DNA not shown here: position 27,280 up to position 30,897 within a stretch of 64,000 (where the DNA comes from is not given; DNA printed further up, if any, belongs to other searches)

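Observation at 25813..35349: Two-partner secretion system with a 2388-aa exoprotein built from an unfamiliar 15-residue Gly/Asn repeat lattice plus MBG repeats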

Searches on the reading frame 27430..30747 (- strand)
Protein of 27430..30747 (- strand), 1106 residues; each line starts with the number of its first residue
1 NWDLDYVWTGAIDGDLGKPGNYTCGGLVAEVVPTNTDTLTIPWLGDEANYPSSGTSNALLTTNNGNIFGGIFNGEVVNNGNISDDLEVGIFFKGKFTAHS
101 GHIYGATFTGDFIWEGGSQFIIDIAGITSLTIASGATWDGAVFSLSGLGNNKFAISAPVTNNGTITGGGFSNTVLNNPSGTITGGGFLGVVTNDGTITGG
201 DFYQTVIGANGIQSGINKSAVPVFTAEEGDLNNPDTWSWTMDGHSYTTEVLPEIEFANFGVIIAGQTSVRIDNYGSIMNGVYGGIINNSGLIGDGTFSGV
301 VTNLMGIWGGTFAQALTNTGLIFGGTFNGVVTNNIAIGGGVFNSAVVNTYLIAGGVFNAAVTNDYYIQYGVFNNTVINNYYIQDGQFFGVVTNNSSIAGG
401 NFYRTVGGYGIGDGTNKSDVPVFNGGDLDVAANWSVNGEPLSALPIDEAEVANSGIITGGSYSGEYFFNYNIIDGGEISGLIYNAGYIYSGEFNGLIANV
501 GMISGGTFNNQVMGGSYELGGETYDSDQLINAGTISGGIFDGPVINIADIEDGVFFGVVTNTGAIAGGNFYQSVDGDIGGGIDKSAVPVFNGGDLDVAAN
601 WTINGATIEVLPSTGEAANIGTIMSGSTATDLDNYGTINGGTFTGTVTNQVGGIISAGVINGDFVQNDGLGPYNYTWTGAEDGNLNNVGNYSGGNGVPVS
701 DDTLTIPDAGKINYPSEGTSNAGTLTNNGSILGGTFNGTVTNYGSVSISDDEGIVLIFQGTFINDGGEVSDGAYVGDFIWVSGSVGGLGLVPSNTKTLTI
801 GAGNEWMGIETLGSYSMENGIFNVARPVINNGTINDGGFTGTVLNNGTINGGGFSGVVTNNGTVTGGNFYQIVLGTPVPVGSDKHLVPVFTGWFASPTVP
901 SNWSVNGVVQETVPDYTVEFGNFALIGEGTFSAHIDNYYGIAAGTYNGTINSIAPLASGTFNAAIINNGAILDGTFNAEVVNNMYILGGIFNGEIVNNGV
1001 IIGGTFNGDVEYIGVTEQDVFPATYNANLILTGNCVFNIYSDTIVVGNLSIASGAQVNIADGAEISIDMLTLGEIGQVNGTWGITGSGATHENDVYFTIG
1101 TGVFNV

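Call 33: search_protein_representatives(protein=window:27430-30642:-)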
Query: 1071 residues. Proteins with E-value up to 0.001 (for the whole library): 199; up to 1e-10: 49; up to 1e-30: 8. The best 150 are listed.
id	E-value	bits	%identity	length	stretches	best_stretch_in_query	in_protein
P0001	0.0e+00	2292.5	99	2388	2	1-1071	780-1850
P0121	2.8e-53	197.7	39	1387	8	222-367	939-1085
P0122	9.7e-53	196.0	45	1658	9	231-372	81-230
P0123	1.3e-49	185.6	38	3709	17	235-369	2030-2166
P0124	1.9e-38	148.7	36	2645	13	6-371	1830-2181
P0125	1.3e-37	145.8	47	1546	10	919-975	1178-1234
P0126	3.6e-37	144.4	41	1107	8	253-367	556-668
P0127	7.9e-34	133.4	44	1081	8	212-372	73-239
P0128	7.6e-27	110.2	42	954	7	238-313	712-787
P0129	2.7e-24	101.8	51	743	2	235-359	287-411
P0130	2.7e-24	101.8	37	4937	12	239-330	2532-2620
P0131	1.1e-23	99.7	38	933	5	269-375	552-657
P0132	1.0e-22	96.6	50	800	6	886-976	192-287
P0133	1.1e-21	93.1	41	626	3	239-387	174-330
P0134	1.8e-21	92.4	44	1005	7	214-293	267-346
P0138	1.3e-20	89.6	34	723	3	185-546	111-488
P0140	8.6e-17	76.9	36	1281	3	234-629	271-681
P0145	1.4e-15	72.9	53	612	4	906-976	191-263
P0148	1.4e-14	69.7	46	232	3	640-714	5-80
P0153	6.4e-14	67.4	39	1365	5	440-639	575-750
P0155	1.3e-13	66.5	45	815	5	884-989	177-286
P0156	2.5e-13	65.5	40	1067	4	879-994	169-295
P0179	9.8e-10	53.6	44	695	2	952-1069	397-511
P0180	2.2e-09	52.4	42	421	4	640-711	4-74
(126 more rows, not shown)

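Call 37: search_protein_families(library=pfam, proteins=[P0121, P0122, P0124, P0126, P0129, P0133, P0128], max_evalue=0.1)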
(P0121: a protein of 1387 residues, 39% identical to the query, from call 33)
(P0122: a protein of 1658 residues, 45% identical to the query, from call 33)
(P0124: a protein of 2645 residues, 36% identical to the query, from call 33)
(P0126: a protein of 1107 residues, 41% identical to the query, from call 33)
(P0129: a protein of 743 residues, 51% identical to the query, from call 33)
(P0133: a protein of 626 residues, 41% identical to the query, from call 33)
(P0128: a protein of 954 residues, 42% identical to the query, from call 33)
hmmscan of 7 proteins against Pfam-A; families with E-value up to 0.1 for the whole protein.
P0121 (1387 aa): 0 families

P0122 (1658 aa): 2 families
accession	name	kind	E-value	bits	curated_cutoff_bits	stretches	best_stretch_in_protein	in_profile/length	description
PF05887.16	Trypan_PARP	-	8.6e-06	26.2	100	1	1413-1440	89-116/134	Procyclic acidic repetitive protein (PARP)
PF09939.14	DUF2171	-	0.089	13.5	25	0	860-894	1-33/64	Uncharacterized protein conserved in bacteria (DUF2171)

P0124 (2645 aa): 3 families
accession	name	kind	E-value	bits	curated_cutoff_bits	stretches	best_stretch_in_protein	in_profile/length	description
PF21785.3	Bflower_2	-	0.019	15.2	38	1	1152-1214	33-91/112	5-fold beta-flower protein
PF18564.7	Glyco_hydro_5_C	-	0.04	14.8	22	0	503-570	11-74/87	Glycoside hydrolase family 5 C-terminal domain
PF18755.6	RAMA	-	0.045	14.1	35.2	0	2051-2097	18-62/107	Restriction Enzyme Adenine Methylase Associated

P0126 (1107 aa): 0 families

P0129 (743 aa): 2 families
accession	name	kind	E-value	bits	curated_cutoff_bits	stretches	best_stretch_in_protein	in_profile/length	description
PF09479.16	Flg_new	-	3.5e-08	33.9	27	2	44-89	1-41/65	Listeria-Bacteroides repeat domain (List_Bact_rpt)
PF18345.7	zf_CCCH_4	-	0.099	13.2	29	0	490-503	3-16/19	Zinc finger domain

P0133 (626 aa): 5 families
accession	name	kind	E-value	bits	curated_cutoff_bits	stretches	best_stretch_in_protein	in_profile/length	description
PF00404.24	Dockerin_1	-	1.8e-10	41.3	22.9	1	566-621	1-56/57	Dockerin type I domain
PF22415.1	PSV_ORF131-like_dom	-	0.0013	19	27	0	191-215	50-74/80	PSV_Hypothetical protein ORF131-like domain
PF20195.4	DUF6558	-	0.022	15.2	24.1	0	96-142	23-71/140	Phage tail protein N-terminal domain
PF14195.11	DUF4316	-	0.069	13.4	25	0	165-179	7-21/43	Domain of unknown function (DUF4316)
PF15646.12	Tox-REase-2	-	0.085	13.5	27.6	0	166-225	23-75/129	Restriction endonuclease fold toxin 2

P0128 (954 aa): 1 family
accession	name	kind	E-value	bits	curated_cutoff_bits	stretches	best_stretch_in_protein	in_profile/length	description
PF04519.19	Bactofilin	-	0.0077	16.9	27.9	1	123-194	22-97/98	Polymer-forming cytoskeletal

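Call 38: search_protein_families(library=ncbifam, proteins=[P0121, P0122, P0124, P0126, P0129, P0133, P0128], max_evalue=0.1)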
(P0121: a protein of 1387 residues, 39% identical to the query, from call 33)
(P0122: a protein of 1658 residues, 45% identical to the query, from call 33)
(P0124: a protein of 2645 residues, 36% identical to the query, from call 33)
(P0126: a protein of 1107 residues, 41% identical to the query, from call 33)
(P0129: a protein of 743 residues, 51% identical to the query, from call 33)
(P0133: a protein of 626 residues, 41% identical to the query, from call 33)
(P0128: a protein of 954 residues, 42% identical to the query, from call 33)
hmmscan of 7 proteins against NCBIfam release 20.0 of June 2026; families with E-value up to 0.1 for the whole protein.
P0121 (1387 aa): 0 families

P0122 (1658 aa): 1 family
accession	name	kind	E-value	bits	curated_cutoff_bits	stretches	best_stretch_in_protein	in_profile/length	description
NF008084.0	PRK10819.1-5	equivalog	0.021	14.7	315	1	1409-1436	84-111/249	TonB system transport protein TonB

P0124 (2645 aa): 0 families

P0126 (1107 aa): 0 families

P0129 (743 aa): 1 family
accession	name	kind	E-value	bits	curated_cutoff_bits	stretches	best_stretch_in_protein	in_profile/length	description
NF000495.1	FosK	exception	0.044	13.6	280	0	487-515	30-58/132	fosfomycin resistance glutathione transferase FosK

P0133 (626 aa): 2 families
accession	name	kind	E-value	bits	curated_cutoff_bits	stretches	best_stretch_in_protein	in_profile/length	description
NF049990.1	CellobisidaseCelK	equivalog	9.4e-08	30.7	1700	1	553-623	817-884/889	cellulose 1,4-beta-cellobiosidase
NF045639.1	GCX_COOH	domain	0.0028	17.4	26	0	161-188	20-47/49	3-coathanger stack domain-containing protein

P0128 (954 aa): 1 family
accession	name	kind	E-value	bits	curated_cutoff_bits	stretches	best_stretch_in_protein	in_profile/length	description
TIGR03934.1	TQXA_dom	domain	0.058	13.4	30.4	0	599-612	5-18/42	TQXA domain-containing protein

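Call 39: find_homologous_proteins(query=window:27430-30642:-, max_evalue=0.001)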
Query window:27430-30642:- (1071 aa): 535 proteins with E <= 0.001 among 8000 candidates; the best 120 are listed.
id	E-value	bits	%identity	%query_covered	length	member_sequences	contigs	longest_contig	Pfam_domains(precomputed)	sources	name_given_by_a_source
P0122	3.0e-52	196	29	77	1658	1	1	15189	PF05887.17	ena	-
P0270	3.3e-50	189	27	89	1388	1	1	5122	-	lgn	-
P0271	1.1e-47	181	27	85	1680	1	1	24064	-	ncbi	-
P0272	2.8e-47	180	28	59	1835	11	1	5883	-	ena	-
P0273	1.1e-46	178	28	79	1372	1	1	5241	-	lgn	-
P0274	4.7e-45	172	31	65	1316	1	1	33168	-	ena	-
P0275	1.4e-44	171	27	65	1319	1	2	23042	-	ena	-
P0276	4.7e-44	169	28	70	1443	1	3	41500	PF05887.17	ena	-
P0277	1.6e-43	167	29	56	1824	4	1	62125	PF21784.4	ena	-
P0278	2.7e-43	166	28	74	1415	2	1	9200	-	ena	-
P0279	3.6e-43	166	27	92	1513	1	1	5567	-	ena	-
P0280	4.8e-43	166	29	91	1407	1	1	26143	PF05887.17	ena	-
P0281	2.3e-42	163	29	57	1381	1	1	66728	-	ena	-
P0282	3.7e-42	163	39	18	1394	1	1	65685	PF05887.17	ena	-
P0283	2.1e-41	160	32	48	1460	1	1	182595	PF05887.17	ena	-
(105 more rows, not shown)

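Call 65: predict_structure(alignment_id=A2)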
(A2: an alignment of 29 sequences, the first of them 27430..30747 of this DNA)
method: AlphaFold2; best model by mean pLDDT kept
length: 1106 residues; sequences in the alignment: 29
mean_pLDDT: 61.4   pTM: 0.41
mean pLDDT of the five models: 61.4, 57.5, 56.6, 55.1, 49.9
residues with pLDDT >= 90: 157; 70-90: 304; 50-70: 237; < 50: 408
segments of 3 or more residues with pLDDT < 50: 1-58, 83-89, 115-121, 125-129, 133-158, 207-257, 420-425, 442-461, 515-531, 590-618, 621-628, 655-658, 663-722, 749-757, 767-814, 1082-1106
pLDDT, mean of each block of 10 residues (from residue 1): 31 33 30 32 32 46 64 65 47 61 54 51 49 40 42 45 56 55 59 62 49 38 31 33 33 45 66 90 94 95 96 96 96 93 93 93 91 90 88 80 69 53 47 55 37 40 50 64 71 74 78 48 33 71 77 78 73 65 54 32 31 41 47 57 57 49 41 29 26 25 25 26 67 70 61 43 54 32 26 32 28 59 83 91 93 92 92 81 88 81 89 85 86 87 87 85 83 88 84 84 85 70 78 76 75 77 75 63 42 37 32
secondary structure, 60 per line:
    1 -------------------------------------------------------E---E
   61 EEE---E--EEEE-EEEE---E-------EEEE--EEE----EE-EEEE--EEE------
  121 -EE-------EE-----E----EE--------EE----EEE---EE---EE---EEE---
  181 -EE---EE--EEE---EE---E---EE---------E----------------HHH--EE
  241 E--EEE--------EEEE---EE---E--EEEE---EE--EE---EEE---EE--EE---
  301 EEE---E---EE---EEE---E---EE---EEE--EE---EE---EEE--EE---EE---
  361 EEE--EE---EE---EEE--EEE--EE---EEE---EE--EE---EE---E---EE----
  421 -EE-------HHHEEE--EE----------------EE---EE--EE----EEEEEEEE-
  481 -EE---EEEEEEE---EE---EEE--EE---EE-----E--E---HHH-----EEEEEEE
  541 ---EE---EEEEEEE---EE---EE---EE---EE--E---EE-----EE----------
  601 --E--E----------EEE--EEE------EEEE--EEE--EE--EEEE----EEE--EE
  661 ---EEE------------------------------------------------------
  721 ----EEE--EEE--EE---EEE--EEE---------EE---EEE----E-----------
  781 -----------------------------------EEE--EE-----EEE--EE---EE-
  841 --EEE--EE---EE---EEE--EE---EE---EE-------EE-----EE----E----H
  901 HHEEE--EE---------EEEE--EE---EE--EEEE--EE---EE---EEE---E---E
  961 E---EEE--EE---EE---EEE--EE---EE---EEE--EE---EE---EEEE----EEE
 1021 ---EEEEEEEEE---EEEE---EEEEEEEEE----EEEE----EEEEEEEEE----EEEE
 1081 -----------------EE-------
elements in order (helices of 4 or more, strands of 3 or more residues): E60-63 E70-73 E75-78 E90-93 E96-98 E106-109 E112-114 E159-161 E175-177 E191-193 E239-241 E244-246 E255-258 E270-273 E286-288 E301-303 E316-318 E331-333 E346-348 E361-363 E376-378 E381-383 E391-393 E434-436 E472-479 E487-493 E502-504 E534-540 E549-555 E617-619 E622-624 E631-634 E637-639 E646-649 E654-656 E664-666 E725-727 E730-732 E740-742 E745-747 E762-764 E816-818 E828-830 E843-845 E858-860 E903-905 E919-922 E934-937 E950-952 E965-967 E980-982 E995-997 E1010-1013 E1018-1020 E1024-1032 E1036-1039 E1043-1051 E1056-1059 E1064-1072 E1077-1080

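Call 67: fold_search(model_id=the predicted structure, library=pdb)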
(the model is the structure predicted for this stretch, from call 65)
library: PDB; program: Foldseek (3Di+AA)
matches with E <= 10: 37; with E <= 0.001: 0
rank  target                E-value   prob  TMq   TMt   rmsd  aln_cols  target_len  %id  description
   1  5uyt_A                3.8e-01  0.03  0.04  0.08  21.9       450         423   12  Crystal structure of ice binding protein from an Antarctic bacterium Flavobacteriaceae (released 2017-10-25)
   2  8c50_A                5.2e-01  0.01  0.04  0.07  30.9       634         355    7  Pontibacter korlensis curli subunit CsgA (released 2023-06-28)
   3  9mne_B                6.0e-01  0.03  0.08  0.09  32.7       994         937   11  Crystal structure of enteropathogenic Escherichia coli EspC (released 2025-10-29)
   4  3c8v_A                8.7e-01  0.06  0.06  0.10  17.7       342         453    7  Crystal structure of putative acetyltransferase (YP_390128.1) from Desulfovibrio desulfuricans G20 at 2.28 A resolutio (released 2008-02-26)
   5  8vbb_A                1.0e+00  0.02  0.09  0.09  50.0      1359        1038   10  The secreted adhesin EtpA of Enterotoxigenic Escherichia coli in complex with the mouse mAb 1G05 (released 2024-09-04)
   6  5uyt_B                1.8e+00  0.02  0.05  0.09  21.5       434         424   14  Crystal structure of ice binding protein from an Antarctic bacterium Flavobacteriaceae (released 2017-10-25)
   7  4i84_B                1.9e+00  0.04  0.07  0.20  14.5       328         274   12  The crystal structure of the Haemophilus influenzae HxuA secretion domain involved in the two-partner secretion pathwa (released 2013-11-13)
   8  3h09_A                2.1e+00  0.01  0.06  0.06  28.9       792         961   10  The structure of Haemophilus influenzae IgA1 protease (released 2009-04-21)
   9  1hv9_A                2.2e+00  0.06  0.07  0.12  13.6       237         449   10  STRUCTURE OF E. COLI GLMU: ANALYSIS OF PYROPHOSPHORYLASE AND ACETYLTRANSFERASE ACTIVE SITES (released 2001-02-21)
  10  5gkq_A                2.4e+00  0.01  0.07  0.09  33.6       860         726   11  Structure of PL6 family alginate lyase AlyGC mutant-R241A (released 2017-02-08)
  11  1hv9_B                2.5e+00  0.07  0.07  0.13  12.6       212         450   12  STRUCTURE OF E. COLI GLMU: ANALYSIS OF PYROPHOSPHORYLASE AND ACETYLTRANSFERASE ACTIVE SITES (released 2001-02-21)
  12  5j44_A                2.8e+00  0.01  0.07  0.07  35.6       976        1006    9  Crystal structure of the Secreted Extracellular protein A (SepA) from Shigella flexneri (released 2017-04-12)
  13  3ak5_A                3.1e+00  0.01  0.05  0.06  40.6      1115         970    8  Hemoglobin protease (Hbp) passenger missing domain-2 (released 2010-10-06)
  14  4ihg_C                3.2e+00  0.04  0.07  0.16  11.8       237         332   14  Chasing Acyl Carrier Protein Through a Catalytic Cycle of Lipid A Production (released 2013-11-13)
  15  6ge9                  3.4e+00  0.03  0.07  0.11  12.0       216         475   11  Structure of Mycobacterium tuberculosis GlmU bound to Glc-1P and Ac-CoA (released 2018-05-02)
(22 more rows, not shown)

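Call 71: search_solved_structures(query=window:27430-30747:-, max_evalue=1)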
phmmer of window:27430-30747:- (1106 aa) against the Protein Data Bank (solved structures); distinct sequences matched with E-value up to 1: 0.

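Call 106: search_protein_families(library=pfam, proteins=[P0132, P0145, P0155, P0156, P0179, P0138, P0140, P0153, P0180, P0148], max_evalue=0.001)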
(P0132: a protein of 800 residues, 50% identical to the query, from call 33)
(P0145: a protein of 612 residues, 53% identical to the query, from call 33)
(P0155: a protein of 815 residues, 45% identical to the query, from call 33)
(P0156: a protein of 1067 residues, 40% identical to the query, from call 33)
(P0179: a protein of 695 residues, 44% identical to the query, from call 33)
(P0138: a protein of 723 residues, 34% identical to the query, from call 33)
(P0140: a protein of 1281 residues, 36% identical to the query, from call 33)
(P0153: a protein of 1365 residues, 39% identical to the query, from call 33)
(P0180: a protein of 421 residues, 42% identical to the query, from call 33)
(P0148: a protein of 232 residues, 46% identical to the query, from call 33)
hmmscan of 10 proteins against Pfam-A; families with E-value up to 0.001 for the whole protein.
P0132 (800 aa): 0 families

P0145 (612 aa): 0 families

P0155 (815 aa): 0 families

P0156 (1067 aa): 0 families

P0179 (695 aa): 2 families
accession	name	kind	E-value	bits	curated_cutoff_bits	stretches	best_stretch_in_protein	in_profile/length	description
PF13573.12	SprB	-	4.8e-07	29.7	28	1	628-662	2-36/37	SprB repeat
PF10162.14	G8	-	0.00088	19.6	22.9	0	64-128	2-58/124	G8 domain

P0138 (723 aa): 0 families

P0140 (1281 aa): 3 families
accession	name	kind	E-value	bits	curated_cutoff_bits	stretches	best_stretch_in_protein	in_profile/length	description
PF18676.6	MBG_2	-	2.7e-22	79.6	25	2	1041-1111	1-72/72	MBG domain (YGX type)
PF01473.26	Choline_bind_1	-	2.1e-21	75.5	20.5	2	1231-1249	1-19/19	Putative cell wall binding repeat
PF19127.6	Choline_bind_3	-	8.4e-21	74.1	27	3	1191-1226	1-37/47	Choline-binding repeat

P0153 (1365 aa): 1 family
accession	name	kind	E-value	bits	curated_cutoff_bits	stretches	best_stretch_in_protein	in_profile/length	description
PF18998.6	Flg_new_2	-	5.4e-28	97.2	23.6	3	1162-1238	1-72/73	Divergent InlB B-repeat domain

P0180 (421 aa): 0 families

P0148 (232 aa): 0 families
